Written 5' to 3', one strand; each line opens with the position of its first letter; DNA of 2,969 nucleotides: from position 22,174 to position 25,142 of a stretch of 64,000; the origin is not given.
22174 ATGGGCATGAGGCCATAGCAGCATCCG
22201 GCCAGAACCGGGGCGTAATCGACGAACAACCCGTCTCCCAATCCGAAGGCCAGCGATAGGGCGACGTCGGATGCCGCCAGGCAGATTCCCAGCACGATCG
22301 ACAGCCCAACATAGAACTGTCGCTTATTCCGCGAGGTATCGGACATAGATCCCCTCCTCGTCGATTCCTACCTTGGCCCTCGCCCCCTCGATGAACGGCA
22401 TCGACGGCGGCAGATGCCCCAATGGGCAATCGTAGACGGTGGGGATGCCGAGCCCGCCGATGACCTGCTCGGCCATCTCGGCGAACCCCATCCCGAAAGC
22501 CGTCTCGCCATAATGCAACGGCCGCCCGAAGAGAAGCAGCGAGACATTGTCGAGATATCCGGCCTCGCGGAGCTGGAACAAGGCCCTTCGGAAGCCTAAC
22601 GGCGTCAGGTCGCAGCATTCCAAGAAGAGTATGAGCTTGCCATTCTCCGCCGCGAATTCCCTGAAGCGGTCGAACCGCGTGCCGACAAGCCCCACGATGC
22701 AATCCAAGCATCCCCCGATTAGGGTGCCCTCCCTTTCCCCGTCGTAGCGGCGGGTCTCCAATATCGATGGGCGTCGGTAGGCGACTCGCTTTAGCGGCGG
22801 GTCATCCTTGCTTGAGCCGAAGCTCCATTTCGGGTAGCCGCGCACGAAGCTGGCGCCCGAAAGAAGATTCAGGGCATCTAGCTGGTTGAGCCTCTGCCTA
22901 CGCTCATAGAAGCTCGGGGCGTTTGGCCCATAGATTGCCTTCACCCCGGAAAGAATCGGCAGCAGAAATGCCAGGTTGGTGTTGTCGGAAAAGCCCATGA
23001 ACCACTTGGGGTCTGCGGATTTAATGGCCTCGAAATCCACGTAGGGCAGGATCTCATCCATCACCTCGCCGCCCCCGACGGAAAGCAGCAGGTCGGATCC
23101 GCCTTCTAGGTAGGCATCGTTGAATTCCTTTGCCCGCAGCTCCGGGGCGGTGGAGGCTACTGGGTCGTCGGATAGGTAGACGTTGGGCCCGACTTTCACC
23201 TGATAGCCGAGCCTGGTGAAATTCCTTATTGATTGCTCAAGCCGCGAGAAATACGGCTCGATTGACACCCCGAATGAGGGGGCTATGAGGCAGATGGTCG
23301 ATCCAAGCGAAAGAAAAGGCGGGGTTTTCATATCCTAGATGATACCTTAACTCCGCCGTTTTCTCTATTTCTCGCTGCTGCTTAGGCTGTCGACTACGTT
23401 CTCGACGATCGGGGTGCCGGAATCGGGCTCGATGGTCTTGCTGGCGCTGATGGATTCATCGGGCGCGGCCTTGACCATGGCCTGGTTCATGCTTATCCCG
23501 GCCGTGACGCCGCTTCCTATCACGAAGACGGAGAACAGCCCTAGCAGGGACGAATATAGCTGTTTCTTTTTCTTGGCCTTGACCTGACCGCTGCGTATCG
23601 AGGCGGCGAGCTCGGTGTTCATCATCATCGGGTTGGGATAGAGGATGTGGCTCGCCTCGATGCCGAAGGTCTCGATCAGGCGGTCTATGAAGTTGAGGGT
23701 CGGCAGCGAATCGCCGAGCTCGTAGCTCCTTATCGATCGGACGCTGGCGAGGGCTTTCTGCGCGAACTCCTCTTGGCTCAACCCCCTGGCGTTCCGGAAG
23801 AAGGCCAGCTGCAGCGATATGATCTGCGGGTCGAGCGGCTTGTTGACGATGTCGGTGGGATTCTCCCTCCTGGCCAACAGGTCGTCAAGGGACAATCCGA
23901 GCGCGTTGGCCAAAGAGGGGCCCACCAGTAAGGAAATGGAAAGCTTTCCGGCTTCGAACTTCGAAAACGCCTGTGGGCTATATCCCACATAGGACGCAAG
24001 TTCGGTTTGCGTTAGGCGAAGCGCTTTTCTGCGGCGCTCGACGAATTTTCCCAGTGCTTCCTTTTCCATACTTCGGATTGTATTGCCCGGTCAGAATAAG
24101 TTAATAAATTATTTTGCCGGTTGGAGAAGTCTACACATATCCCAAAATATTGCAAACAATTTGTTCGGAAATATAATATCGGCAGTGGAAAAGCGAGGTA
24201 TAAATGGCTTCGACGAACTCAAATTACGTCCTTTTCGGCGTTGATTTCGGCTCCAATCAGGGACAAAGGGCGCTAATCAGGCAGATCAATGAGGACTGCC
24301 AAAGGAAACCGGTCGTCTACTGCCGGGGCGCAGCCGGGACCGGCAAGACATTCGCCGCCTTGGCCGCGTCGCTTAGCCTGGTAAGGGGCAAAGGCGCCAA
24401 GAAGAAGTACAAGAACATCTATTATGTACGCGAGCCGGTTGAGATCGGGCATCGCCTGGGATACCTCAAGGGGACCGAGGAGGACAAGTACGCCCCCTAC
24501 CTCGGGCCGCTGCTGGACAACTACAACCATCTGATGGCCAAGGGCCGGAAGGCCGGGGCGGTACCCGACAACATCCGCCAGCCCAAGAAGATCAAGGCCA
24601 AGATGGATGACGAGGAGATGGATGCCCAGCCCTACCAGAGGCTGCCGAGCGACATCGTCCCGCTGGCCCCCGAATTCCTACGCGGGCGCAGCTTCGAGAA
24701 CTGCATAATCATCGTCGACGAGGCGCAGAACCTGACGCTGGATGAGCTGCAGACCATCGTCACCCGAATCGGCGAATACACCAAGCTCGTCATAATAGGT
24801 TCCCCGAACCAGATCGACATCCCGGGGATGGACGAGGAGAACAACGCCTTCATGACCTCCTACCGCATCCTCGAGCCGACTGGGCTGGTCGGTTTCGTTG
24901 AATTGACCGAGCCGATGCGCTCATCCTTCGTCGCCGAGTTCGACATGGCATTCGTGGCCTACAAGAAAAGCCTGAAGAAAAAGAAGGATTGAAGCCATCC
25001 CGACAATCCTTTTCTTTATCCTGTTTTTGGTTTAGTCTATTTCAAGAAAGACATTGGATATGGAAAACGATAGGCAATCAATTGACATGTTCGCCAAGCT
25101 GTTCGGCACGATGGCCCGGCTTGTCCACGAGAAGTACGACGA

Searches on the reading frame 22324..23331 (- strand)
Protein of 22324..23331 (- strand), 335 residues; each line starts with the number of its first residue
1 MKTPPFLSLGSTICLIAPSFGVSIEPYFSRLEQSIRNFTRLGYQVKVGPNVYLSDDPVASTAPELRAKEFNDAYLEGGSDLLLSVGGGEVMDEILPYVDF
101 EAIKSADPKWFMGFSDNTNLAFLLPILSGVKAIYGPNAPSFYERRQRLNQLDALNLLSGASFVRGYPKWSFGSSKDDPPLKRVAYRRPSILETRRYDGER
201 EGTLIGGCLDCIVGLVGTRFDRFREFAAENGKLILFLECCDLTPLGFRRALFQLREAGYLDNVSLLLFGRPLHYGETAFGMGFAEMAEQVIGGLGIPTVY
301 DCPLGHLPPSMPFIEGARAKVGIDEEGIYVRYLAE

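Call 106: search_protein_families(library=pfam, proteins=[window:22324-23331:-], max_evalue=0.000001)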
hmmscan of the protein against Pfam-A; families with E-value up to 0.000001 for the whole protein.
window:22324-23331:- (335 aa): 2 families
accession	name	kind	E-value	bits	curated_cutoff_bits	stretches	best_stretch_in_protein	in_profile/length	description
PF02016.21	Peptidase_S66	-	2.2e-24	86.4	25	1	13-135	1-121/121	LD-carboxypeptidase N-terminal domain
PF17676.7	Peptidase_S66C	-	2.7e-19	70.4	23.7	1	201-321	1-120/120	LD-carboxypeptidase C-terminal domain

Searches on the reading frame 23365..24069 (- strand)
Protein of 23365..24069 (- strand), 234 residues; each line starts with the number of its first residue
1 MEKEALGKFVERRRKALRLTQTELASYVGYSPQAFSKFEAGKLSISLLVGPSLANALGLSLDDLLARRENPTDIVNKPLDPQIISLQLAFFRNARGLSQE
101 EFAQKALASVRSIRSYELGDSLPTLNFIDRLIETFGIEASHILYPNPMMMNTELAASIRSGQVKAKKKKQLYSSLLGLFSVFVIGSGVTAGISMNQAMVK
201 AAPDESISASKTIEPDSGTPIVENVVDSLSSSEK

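Call 106: search_protein_families(library=pfam, proteins=[window:23365-24069:-], max_evalue=0.000001)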
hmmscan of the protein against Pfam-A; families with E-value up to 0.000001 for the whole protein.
window:23365-24069:- (234 aa): 3 families
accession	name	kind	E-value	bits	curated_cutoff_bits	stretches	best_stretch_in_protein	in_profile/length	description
PF01381.28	HTH_3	-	2e-19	69.8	23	2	11-64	2-55/55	Helix-turn-helix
PF13560.12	HTH_31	-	2.5e-16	60.2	27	1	5-63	1-60/64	Helix-turn-helix domain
PF12844.13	HTH_19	-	3.5e-09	36.9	30.2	0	88-141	4-57/64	Helix-turn-helix domain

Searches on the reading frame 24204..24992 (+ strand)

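Call 106: search_protein_families(library=pfam, proteins=[window:24204-24992:+], max_evalue=0.000001)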
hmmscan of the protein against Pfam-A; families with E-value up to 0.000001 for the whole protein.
window:24204-24992:+ (262 aa): 1 family
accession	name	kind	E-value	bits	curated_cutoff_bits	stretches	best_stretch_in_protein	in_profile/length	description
PF02562.22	PhoH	-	5.1e-38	131.1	27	1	18-239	6-193/205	PhoH-like protein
